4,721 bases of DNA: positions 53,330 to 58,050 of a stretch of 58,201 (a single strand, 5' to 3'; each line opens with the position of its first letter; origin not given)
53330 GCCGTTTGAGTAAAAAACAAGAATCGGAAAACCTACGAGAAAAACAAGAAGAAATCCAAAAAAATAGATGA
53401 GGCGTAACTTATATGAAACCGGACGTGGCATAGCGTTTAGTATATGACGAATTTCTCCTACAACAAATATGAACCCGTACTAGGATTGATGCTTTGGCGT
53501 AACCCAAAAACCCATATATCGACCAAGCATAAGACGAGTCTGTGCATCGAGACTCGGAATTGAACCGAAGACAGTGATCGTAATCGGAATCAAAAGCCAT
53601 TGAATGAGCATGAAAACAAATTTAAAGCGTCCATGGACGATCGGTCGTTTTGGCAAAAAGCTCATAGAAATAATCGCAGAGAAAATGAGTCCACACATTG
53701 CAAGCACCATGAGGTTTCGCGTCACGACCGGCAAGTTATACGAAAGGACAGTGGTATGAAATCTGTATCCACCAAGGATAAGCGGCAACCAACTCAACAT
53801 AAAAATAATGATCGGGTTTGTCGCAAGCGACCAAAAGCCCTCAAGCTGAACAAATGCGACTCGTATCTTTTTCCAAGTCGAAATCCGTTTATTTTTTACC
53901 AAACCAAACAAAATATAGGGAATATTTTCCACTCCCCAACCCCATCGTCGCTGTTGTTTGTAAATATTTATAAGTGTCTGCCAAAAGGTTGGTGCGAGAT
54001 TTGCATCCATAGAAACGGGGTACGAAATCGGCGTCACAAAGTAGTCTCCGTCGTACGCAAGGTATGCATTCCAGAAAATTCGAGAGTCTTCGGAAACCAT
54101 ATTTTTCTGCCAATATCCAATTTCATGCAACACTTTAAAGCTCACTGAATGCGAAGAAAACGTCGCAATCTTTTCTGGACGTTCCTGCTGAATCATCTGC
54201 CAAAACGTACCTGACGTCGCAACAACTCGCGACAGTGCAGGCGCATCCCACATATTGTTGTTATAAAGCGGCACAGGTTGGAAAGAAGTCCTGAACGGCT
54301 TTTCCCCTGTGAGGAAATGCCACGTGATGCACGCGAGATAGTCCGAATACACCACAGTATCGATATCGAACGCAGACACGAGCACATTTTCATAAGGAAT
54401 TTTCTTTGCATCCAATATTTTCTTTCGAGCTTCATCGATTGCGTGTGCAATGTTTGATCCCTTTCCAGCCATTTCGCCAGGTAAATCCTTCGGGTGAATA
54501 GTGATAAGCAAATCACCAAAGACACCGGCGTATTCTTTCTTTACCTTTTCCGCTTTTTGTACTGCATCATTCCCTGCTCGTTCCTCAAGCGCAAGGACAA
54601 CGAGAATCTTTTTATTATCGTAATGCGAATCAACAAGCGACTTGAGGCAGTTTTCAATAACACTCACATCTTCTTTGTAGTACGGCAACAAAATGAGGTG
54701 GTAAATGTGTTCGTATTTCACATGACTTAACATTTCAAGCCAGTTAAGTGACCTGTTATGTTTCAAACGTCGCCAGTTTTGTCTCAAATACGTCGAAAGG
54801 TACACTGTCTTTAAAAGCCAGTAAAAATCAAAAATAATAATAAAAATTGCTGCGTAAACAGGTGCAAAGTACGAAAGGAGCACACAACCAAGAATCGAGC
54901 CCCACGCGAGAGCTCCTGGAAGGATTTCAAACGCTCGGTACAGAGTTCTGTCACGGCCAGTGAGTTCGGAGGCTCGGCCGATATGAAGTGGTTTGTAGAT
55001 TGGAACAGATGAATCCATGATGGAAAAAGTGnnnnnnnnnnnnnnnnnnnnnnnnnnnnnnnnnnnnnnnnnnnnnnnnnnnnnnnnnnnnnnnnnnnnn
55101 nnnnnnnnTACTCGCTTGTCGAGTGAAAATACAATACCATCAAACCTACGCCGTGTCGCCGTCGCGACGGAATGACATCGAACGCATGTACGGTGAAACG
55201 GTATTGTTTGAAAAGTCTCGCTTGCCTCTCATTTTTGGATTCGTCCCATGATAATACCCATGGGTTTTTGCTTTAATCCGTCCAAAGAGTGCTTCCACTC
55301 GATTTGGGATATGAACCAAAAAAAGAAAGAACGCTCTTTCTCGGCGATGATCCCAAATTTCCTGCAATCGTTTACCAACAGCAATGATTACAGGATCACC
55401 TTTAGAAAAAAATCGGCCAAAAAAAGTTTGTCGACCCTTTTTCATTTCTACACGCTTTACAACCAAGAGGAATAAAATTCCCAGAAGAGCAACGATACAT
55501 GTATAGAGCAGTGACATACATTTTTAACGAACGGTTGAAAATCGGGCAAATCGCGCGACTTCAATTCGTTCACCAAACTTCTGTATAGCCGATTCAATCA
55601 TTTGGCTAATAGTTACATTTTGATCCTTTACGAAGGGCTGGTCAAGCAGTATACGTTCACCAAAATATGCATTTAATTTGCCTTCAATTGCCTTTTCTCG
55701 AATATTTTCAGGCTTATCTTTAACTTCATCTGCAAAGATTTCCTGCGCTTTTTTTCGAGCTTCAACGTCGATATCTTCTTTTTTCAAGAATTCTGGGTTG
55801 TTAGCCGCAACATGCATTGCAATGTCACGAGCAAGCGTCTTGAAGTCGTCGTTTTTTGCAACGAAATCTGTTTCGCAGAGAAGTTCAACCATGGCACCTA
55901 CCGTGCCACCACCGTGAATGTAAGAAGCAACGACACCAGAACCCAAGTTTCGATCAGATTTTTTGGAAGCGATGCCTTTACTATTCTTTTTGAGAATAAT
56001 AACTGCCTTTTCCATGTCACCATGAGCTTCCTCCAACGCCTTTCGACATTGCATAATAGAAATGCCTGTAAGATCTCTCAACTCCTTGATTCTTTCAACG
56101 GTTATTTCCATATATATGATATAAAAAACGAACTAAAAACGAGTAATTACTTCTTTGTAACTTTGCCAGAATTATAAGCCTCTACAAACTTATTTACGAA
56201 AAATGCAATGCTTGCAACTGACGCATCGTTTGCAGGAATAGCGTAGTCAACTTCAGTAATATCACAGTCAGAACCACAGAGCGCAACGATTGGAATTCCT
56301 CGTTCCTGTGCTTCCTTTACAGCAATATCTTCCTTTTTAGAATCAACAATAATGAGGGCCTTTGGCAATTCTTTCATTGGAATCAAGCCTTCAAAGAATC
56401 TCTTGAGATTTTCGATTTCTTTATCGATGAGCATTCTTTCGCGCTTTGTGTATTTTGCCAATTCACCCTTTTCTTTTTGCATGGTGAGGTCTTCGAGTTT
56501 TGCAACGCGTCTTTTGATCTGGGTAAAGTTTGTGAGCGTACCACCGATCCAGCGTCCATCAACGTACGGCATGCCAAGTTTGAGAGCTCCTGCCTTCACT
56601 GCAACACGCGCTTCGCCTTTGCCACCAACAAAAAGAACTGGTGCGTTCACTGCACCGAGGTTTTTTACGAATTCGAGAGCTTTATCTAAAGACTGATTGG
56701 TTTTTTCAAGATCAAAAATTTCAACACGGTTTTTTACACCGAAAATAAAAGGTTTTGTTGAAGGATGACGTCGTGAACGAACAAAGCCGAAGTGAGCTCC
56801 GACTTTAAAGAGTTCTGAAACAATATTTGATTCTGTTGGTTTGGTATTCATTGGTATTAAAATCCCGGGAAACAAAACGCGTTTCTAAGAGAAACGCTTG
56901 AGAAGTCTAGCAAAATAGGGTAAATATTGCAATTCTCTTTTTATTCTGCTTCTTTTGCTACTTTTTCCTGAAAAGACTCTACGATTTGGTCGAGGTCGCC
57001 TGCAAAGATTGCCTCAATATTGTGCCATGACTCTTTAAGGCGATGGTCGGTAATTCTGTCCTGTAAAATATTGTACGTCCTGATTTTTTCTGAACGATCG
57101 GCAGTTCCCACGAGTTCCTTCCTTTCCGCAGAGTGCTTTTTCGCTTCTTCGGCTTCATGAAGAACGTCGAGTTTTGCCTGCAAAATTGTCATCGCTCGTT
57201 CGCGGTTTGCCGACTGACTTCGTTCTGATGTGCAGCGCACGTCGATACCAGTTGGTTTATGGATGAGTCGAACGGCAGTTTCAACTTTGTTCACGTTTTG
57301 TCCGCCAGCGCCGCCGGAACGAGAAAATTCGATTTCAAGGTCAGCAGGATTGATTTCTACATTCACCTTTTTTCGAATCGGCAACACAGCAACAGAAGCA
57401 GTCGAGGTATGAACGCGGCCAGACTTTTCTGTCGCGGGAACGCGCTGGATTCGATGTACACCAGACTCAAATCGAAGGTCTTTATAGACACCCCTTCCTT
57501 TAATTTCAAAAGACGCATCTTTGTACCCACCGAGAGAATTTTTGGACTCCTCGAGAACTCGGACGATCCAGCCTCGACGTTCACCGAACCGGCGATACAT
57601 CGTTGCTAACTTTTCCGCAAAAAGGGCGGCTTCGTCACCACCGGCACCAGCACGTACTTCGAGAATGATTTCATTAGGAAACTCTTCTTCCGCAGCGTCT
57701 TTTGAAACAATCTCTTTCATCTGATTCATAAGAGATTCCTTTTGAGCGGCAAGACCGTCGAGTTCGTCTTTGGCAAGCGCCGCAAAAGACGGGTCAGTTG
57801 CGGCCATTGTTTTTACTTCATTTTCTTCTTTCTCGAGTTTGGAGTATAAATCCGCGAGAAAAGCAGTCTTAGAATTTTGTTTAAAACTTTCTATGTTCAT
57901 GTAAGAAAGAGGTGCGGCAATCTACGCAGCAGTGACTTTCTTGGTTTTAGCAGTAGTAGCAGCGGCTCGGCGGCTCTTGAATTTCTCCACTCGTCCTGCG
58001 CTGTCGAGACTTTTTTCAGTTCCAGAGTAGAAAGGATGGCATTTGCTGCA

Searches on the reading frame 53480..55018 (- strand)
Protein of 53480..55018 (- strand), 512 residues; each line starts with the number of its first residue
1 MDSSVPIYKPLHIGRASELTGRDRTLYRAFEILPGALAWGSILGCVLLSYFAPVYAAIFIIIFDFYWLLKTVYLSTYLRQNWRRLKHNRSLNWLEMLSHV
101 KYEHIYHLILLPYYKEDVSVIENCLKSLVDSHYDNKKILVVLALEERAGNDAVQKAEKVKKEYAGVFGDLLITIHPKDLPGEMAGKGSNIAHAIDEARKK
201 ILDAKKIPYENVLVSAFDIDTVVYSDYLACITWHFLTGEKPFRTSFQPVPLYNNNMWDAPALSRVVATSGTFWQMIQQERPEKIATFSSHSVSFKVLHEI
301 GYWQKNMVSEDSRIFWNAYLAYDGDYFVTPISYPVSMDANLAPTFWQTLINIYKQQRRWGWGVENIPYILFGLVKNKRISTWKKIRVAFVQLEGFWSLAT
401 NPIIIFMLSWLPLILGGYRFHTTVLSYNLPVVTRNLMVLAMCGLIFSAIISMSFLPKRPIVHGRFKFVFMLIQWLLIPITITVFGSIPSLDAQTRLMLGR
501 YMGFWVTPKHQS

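Call 86: search_protein_families(library=pfam, proteins=[window:53480-55018:-], max_evalue=0.001)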
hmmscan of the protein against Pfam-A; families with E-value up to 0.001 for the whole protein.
window:53480-55018:- (512 aa): 1 family
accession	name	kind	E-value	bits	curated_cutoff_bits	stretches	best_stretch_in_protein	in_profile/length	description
PF13632.12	Glyco_trans_2_3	-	1.5e-06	28.6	27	1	218-425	6-183/198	Glycosyl transferase family group 2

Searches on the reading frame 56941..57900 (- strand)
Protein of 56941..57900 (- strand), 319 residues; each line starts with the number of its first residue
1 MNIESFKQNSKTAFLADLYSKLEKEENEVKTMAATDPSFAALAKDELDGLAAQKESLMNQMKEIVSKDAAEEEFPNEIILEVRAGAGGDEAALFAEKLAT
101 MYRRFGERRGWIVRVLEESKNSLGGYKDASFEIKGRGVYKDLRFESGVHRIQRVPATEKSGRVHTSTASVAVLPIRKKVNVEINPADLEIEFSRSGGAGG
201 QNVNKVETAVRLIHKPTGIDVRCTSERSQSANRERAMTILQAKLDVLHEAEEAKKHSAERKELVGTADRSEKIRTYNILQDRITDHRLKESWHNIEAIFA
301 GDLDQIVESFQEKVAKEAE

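Call 34: find_encoding_contigs(protein=window:56941-57900:-, flank=10000, max_places=4)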
Protein window:56941-57900:- (319 aa): 1 contig read that carries it; 1 place shown.
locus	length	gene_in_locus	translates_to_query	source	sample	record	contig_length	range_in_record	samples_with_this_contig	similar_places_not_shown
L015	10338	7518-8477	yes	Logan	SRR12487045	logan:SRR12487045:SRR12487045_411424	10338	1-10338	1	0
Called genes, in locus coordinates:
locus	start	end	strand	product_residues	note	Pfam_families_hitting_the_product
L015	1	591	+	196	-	?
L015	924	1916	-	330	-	PF00294:PfkB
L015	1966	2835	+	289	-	PF01116:F_bP_aldolase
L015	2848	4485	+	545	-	PF01565:FAD_binding_4, PF02913:FAD-oxidase_C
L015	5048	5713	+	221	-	PF01386:Ribosomal_L25p, PF14693:Ribosomal_TL5_C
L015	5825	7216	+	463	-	PF13406:SLT_2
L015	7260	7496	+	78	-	PF01197:Ribosomal_L31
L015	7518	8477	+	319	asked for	PF03462:PCRF, PF00472:RF-1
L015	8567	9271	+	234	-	PF00318:Ribosomal_S2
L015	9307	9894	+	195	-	PF22566:UBA_8 (weak), PF25025:EF-Ts_N (faint), PF00889:EF_TS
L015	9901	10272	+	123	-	-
